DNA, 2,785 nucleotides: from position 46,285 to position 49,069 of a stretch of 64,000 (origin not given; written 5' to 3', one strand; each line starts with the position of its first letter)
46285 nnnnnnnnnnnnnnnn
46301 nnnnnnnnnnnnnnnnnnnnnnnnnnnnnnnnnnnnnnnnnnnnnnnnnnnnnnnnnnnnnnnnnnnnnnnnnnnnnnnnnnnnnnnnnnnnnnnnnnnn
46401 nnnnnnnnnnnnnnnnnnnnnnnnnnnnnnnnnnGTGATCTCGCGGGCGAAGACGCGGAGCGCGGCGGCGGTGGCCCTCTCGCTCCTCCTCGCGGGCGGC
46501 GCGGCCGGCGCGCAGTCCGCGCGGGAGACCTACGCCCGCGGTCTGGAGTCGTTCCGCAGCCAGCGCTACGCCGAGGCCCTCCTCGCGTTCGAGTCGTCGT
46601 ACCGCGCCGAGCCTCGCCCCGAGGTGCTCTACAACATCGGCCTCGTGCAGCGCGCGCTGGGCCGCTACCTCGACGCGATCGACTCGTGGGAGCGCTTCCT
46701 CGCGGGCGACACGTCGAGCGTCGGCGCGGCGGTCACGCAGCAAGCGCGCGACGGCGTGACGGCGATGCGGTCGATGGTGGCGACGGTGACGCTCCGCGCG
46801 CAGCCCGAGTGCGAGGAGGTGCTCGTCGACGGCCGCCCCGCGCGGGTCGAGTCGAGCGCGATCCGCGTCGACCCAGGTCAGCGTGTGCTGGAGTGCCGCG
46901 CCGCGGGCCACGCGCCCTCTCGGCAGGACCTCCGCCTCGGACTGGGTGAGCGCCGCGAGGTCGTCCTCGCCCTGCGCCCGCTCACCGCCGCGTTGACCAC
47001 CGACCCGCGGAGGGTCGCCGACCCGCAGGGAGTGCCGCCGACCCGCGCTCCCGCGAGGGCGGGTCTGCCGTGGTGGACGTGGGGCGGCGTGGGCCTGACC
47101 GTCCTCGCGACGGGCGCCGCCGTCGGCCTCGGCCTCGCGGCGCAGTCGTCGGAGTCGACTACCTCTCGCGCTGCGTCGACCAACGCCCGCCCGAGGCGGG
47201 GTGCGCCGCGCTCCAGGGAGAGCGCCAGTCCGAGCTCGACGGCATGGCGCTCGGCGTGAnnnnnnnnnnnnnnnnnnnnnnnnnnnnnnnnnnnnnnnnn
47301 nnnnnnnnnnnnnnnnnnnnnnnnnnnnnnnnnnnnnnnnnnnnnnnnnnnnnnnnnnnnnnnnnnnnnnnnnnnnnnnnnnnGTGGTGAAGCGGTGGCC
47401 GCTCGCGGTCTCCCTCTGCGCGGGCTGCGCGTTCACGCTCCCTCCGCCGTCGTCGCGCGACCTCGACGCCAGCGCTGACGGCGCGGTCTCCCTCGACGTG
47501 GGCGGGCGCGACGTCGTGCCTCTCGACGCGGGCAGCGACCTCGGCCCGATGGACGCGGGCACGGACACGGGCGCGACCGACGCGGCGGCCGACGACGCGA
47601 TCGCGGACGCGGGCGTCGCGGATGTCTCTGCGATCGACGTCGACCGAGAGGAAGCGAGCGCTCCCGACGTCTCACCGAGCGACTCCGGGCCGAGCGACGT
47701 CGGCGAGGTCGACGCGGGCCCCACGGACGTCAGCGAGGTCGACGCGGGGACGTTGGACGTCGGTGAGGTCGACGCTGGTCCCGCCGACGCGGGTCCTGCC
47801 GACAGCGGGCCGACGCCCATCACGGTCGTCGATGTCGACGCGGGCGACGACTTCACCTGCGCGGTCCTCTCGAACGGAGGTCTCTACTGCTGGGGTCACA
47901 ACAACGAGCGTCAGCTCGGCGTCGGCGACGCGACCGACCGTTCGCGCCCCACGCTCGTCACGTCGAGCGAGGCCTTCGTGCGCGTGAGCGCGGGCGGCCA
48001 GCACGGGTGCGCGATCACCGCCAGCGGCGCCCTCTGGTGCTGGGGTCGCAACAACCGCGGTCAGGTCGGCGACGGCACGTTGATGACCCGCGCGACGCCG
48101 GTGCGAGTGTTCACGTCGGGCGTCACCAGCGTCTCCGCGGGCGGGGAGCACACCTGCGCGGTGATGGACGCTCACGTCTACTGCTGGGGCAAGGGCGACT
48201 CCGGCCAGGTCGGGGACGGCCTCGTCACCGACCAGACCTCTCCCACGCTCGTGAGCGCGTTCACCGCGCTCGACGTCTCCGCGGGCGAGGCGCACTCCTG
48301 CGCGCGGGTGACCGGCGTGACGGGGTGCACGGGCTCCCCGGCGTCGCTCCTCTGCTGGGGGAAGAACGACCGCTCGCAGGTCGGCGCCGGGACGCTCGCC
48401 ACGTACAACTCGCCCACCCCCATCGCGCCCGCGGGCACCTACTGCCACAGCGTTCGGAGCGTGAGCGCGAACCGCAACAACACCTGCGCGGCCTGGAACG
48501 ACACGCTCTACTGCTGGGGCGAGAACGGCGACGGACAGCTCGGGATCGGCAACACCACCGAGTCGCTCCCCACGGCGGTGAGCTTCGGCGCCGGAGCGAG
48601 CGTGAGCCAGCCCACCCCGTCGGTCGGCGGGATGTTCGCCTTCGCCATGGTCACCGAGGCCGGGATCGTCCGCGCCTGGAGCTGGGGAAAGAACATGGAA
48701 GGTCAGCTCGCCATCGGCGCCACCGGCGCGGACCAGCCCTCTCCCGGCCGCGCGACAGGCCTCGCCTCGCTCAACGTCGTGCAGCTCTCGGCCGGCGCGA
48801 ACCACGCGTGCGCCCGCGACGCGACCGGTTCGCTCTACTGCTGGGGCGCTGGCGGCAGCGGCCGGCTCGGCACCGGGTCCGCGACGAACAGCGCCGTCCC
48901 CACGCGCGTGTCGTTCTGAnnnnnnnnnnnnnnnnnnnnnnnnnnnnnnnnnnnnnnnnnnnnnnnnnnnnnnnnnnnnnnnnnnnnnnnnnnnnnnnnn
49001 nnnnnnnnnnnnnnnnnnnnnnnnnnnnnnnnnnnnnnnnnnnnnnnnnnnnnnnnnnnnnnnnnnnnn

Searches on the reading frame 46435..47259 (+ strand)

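Call 26: search_protein_families(library=pfam, proteins=[window:46435-47259:+], max_evalue=0.001)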
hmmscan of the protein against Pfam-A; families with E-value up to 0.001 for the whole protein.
window:46435-47259:+ (274 aa): 3 families
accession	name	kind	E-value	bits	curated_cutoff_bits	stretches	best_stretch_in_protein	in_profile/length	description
PF07719.23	TPR_2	-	3.6e-07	30.3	27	0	62-89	1-28/34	Tetratricopeptide repeat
PF13432.12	TPR_16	-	2.1e-05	25.3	32.7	1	33-86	1-54/65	Tetratricopeptide repeat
PF00515.34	TPR_1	-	6.6e-05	23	27.8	0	62-87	1-26/34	Tetratricopeptide repeat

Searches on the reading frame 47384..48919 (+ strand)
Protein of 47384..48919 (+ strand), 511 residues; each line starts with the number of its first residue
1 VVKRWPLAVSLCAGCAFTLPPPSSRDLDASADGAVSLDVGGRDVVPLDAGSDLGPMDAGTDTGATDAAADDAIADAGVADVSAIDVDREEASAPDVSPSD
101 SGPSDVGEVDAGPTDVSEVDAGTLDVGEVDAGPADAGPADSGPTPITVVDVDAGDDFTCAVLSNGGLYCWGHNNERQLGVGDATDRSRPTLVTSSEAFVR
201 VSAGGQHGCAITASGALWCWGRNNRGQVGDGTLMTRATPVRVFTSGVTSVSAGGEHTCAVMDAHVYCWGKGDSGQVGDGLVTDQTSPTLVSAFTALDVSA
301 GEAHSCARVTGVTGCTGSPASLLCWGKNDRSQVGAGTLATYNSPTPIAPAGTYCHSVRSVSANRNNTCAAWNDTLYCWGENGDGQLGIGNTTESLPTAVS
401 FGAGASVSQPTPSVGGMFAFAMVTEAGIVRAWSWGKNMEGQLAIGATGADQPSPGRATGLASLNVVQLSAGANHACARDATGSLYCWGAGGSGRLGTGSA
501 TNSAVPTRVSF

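Call 26: search_protein_families(library=pfam, proteins=[window:47384-48919:+], max_evalue=0.001)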
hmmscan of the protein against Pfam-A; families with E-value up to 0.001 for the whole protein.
window:47384-48919:+ (511 aa): 4 families
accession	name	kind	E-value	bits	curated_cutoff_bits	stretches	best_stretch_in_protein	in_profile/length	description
PF00415.24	RCC1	-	4.3e-66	219.7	21.7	7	164-211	1-50/50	Regulator of chromosome condensation (RCC1) repeat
PF25390.1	WD40_RLD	-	5.7e-66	223.7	150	2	141-306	189-362/363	RCC1-like domain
PF13540.12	RCC1_2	-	2.3e-42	142.2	22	4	199-227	2-30/30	Regulator of chromosome condensation (RCC1) repeat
PF25384.1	Alsin_RLD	-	8.7e-11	42.2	100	1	216-295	243-325/405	Alsin RCC1-like domain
